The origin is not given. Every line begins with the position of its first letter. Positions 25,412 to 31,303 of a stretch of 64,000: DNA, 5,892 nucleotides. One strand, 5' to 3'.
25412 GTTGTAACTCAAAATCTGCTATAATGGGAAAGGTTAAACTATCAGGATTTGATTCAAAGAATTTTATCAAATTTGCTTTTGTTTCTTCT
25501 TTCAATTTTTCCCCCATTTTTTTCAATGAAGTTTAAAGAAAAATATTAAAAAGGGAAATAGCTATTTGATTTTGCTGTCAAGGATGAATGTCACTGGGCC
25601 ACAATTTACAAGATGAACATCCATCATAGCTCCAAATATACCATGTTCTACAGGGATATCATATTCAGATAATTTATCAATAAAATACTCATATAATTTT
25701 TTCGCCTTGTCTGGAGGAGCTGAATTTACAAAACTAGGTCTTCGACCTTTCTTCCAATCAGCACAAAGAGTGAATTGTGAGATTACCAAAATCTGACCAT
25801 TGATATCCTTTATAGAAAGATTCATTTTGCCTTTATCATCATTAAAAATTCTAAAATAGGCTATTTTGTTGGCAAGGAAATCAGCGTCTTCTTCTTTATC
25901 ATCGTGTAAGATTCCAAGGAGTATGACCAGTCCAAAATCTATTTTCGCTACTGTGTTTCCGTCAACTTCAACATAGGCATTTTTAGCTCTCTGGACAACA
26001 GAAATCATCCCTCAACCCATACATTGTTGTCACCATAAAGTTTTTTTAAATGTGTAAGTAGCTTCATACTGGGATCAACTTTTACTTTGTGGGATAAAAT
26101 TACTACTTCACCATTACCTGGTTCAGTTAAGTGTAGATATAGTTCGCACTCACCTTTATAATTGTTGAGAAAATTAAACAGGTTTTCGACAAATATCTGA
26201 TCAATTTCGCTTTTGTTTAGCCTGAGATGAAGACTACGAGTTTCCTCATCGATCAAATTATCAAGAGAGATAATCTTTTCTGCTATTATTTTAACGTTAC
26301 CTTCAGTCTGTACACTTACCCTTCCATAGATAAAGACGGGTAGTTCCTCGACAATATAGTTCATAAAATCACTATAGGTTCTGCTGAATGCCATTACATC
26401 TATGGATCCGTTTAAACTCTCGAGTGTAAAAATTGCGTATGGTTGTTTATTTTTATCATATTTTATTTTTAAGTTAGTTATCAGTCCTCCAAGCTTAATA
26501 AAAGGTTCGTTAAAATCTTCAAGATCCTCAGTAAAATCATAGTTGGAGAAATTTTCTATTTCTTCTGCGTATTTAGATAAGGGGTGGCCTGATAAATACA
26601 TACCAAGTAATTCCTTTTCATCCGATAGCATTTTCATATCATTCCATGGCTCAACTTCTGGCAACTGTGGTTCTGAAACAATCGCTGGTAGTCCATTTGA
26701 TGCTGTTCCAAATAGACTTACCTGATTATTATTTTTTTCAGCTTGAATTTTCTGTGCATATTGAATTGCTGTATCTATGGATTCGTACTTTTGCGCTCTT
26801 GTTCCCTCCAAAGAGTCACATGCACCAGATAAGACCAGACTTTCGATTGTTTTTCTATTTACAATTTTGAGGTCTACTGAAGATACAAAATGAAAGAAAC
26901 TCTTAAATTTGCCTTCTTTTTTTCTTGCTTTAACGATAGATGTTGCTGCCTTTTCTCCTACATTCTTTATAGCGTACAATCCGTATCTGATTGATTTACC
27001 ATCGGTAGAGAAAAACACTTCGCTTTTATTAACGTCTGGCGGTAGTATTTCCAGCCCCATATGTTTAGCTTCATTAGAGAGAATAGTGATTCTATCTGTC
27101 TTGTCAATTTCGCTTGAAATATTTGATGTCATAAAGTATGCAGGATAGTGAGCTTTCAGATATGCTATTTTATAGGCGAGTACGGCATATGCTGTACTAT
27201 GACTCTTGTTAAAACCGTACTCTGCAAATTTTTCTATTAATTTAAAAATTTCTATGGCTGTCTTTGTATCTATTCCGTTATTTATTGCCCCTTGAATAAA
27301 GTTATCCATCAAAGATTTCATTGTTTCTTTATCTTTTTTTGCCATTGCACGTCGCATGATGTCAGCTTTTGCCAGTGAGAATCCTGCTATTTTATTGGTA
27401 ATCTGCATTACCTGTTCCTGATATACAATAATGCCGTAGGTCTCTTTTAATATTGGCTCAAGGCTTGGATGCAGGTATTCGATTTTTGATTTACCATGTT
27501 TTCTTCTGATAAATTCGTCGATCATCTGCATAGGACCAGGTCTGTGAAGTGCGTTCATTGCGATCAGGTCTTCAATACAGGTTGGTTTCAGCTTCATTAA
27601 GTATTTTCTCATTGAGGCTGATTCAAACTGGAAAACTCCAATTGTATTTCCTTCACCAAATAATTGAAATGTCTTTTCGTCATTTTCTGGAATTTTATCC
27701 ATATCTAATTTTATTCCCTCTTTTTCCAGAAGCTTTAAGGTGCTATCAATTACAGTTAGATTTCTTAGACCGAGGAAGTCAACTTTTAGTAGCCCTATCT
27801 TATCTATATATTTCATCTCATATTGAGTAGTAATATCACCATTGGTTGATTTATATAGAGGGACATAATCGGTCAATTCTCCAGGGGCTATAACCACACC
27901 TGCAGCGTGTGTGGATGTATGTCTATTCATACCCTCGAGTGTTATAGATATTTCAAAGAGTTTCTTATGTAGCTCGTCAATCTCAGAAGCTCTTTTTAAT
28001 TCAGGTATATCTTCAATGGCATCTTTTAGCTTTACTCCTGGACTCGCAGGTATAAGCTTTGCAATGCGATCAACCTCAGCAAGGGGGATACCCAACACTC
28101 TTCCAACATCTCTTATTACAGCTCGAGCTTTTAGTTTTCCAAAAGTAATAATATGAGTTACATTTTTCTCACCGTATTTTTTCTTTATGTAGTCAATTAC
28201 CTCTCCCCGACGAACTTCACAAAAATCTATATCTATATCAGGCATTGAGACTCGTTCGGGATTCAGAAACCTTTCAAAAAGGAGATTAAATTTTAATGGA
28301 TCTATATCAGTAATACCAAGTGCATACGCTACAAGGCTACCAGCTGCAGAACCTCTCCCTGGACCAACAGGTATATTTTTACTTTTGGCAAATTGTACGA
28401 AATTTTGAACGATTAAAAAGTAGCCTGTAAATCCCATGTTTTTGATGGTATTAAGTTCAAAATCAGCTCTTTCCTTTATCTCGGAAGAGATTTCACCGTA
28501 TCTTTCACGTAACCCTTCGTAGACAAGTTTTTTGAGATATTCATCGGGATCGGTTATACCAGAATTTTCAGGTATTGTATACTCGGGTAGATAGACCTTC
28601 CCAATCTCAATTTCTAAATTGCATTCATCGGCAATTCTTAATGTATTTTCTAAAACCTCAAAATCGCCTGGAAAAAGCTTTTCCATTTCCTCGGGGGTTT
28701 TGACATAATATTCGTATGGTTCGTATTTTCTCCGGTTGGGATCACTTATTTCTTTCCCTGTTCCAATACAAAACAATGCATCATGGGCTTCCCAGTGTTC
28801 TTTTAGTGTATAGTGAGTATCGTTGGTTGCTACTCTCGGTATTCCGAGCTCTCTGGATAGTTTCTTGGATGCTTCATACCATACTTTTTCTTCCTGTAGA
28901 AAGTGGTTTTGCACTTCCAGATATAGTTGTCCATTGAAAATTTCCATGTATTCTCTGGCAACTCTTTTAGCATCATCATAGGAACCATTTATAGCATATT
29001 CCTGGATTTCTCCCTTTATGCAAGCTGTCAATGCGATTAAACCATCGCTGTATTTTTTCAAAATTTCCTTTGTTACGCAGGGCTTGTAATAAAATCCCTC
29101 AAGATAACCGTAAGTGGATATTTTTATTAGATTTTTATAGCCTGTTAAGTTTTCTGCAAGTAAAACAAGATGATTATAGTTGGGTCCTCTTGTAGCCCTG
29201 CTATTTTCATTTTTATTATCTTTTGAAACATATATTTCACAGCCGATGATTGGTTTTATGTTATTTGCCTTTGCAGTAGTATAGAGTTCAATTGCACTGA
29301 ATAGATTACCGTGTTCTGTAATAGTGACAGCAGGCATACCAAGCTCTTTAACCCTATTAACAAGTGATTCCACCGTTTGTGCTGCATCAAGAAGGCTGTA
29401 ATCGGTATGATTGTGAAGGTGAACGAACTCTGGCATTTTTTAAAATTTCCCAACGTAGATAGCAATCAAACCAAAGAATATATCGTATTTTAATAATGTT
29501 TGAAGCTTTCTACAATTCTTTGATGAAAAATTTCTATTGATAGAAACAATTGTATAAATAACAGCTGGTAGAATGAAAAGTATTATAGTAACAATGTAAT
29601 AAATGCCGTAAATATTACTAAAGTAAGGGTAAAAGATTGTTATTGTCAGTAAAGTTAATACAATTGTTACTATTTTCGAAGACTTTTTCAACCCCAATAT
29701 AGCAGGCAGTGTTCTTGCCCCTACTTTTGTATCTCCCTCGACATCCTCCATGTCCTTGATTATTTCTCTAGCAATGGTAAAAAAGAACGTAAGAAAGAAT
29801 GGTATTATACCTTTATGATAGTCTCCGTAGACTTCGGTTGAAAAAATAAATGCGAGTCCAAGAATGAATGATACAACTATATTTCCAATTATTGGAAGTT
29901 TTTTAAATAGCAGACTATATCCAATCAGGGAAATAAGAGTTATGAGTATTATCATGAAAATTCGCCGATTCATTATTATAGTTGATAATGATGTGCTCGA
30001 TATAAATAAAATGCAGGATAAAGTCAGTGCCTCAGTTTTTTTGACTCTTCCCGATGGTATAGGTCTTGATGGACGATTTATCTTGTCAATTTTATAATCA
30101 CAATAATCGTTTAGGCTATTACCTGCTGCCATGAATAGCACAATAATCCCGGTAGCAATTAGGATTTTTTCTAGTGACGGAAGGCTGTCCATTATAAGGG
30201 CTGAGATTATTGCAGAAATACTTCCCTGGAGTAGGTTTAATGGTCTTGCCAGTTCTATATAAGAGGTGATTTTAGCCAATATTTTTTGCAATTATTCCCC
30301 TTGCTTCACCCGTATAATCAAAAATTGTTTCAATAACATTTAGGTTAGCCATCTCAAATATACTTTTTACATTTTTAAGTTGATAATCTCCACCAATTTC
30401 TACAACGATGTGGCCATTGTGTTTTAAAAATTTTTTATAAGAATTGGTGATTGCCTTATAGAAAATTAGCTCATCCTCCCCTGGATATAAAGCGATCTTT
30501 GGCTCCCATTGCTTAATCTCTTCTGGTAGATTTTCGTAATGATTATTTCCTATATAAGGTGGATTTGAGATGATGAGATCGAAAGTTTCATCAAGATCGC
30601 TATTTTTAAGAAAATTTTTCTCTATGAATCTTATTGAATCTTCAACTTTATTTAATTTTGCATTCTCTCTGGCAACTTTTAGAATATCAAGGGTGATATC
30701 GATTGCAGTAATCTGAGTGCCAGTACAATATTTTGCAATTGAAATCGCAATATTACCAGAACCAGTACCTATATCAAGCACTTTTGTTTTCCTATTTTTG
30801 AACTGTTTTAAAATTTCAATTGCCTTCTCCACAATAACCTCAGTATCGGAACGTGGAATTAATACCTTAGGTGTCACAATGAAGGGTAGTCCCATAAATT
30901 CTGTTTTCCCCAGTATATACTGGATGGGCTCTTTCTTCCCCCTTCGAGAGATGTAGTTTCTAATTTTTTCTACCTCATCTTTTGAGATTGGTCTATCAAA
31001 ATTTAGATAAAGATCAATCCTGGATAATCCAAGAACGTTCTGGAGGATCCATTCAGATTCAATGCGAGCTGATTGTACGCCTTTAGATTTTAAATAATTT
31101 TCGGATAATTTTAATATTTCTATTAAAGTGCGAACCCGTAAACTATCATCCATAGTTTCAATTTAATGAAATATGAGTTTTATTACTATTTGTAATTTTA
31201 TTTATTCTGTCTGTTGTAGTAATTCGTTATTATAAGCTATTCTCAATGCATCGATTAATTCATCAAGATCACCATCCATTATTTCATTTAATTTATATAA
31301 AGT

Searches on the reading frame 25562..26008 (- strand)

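Call 43: search_protein_families(library=pfam, proteins=[window:25562-26008:-], max_evalue=0.000001)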
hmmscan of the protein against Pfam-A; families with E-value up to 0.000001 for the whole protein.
window:25562-26008:- (148 aa): 1 family
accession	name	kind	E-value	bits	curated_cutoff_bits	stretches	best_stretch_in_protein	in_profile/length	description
PF02580.21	Tyr_Deacylase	-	2e-56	190.8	25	1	4-144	3-144/144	D-Tyr-tRNA(Tyr) deacylase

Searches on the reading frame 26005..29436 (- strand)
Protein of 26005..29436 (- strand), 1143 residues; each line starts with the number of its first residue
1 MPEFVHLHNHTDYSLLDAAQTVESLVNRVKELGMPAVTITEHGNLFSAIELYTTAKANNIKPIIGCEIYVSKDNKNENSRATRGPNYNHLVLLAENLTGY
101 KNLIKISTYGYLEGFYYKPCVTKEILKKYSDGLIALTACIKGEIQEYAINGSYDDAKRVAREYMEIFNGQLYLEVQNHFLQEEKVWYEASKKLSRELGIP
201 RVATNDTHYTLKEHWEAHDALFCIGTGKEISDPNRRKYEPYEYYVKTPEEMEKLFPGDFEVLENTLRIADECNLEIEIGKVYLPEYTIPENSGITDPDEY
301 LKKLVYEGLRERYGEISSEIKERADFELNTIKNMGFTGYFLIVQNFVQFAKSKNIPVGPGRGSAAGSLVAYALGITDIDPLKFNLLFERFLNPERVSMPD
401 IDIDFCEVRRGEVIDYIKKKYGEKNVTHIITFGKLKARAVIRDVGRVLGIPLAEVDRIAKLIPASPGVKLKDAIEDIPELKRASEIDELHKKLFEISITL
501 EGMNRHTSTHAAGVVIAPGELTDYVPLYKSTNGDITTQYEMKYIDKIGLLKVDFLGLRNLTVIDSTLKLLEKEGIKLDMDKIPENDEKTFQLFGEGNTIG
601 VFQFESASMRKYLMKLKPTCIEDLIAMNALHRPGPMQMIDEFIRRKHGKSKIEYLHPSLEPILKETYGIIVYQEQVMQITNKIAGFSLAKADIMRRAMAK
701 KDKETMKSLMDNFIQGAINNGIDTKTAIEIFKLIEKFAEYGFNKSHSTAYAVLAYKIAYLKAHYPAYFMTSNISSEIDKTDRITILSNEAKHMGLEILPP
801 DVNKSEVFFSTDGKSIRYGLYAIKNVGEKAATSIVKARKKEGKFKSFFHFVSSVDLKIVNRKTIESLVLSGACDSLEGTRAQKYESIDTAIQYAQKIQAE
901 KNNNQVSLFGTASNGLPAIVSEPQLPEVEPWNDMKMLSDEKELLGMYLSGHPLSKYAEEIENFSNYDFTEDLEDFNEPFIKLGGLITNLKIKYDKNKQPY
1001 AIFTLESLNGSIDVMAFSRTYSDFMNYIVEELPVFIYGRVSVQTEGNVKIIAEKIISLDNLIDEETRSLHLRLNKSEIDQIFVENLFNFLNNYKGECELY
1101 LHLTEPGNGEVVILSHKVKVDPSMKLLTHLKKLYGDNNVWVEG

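Call 43: search_protein_families(library=pfam, proteins=[window:26005-29436:-], max_evalue=0.000001)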
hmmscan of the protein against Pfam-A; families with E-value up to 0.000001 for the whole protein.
window:26005-29436:- (1143 aa): 5 families
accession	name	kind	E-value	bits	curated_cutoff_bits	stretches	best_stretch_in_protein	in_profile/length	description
PF07733.18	DNA_pol3_alpha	-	4e-106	354.8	23.9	1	299-556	1-260/260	Bacterial DNA polymerase III alpha NTPase domain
PF17657.6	DNA_pol3_finger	-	3.8e-66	222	22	1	559-721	1-166/166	Bacterial DNA polymerase III alpha subunit finger domain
PF02811.25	PHP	-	1.7e-56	191.5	26.4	1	6-178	1-164/164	PHP domain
PF14579.12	HHH_6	-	1.4e-28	99.4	25.6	1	794-882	1-89/90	Helix-hairpin-helix motif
PF01336.31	tRNA_anti-codon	-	6.5e-07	29.6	27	0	981-1056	2-73/75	OB-fold nucleic acid binding domain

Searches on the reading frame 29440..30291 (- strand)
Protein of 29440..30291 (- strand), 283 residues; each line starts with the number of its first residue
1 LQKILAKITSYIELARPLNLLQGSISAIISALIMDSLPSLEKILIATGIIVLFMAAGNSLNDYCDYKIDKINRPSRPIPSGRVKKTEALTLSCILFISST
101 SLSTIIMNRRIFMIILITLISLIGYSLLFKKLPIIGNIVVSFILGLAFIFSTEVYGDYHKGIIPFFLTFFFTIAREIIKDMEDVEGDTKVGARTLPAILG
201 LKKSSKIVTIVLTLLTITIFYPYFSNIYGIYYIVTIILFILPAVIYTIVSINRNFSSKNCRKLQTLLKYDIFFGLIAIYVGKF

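Call 43: search_protein_families(library=pfam, proteins=[window:29440-30291:-], max_evalue=0.000001)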
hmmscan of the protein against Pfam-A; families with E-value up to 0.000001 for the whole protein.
window:29440-30291:- (283 aa): 1 family
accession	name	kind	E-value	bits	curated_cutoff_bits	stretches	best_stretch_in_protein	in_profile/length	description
PF01040.23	UbiA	-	1.6e-41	142.7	34.2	1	30-254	8-235/250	UbiA prenyltransferase family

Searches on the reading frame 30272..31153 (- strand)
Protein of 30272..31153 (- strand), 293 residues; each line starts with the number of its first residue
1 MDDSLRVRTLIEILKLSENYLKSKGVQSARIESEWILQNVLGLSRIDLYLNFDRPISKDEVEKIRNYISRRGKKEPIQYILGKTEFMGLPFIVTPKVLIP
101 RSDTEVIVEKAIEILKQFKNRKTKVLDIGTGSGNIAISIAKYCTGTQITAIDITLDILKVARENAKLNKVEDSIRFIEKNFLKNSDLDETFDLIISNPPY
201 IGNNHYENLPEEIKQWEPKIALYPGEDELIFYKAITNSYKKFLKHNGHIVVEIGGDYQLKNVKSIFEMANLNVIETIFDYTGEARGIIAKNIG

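Call 43: search_protein_families(library=pfam, proteins=[window:30272-31153:-], max_evalue=0.000001)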
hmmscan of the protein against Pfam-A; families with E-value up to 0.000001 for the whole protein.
window:30272-31153:- (293 aa): 9 families
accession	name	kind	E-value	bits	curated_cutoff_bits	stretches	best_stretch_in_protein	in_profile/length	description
PF17827.6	PrmC_N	-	1.9e-20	73.6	23.4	1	12-82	1-71/71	PrmC N-terminal domain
PF05175.20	MTS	-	1.3e-16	61.1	23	1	115-203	24-111/170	Methyltransferase small domain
PF13847.12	Methyltransf_31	-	3e-15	56.6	27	1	120-255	2-113/145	Methyltransferase domain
PF06325.19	PrmA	-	1e-12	48.6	22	1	111-197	151-233/296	Ribosomal protein L11 methyltransferase (PrmA)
PF13649.12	Methyltransf_25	-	3e-12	47.5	27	1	125-212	1-88/97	Methyltransferase domain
PF02475.24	TRM5-TYW2_MTfase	-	1.1e-10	42.2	28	1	119-242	34-155/164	TRM5/TYW2 methyltransferase domain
PF08241.18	Methyltransf_11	-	2.8e-08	34.7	21.2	1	126-197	1-67/95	Methyltransferase domain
PF01170.24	UPF0020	-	5.4e-08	33.2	22.3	1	145-200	76-131/197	RMKL-like, methyltransferase domain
PF08242.18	Methyltransf_12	-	7.3e-07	30.3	30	0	126-197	1-72/98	Methyltransferase domain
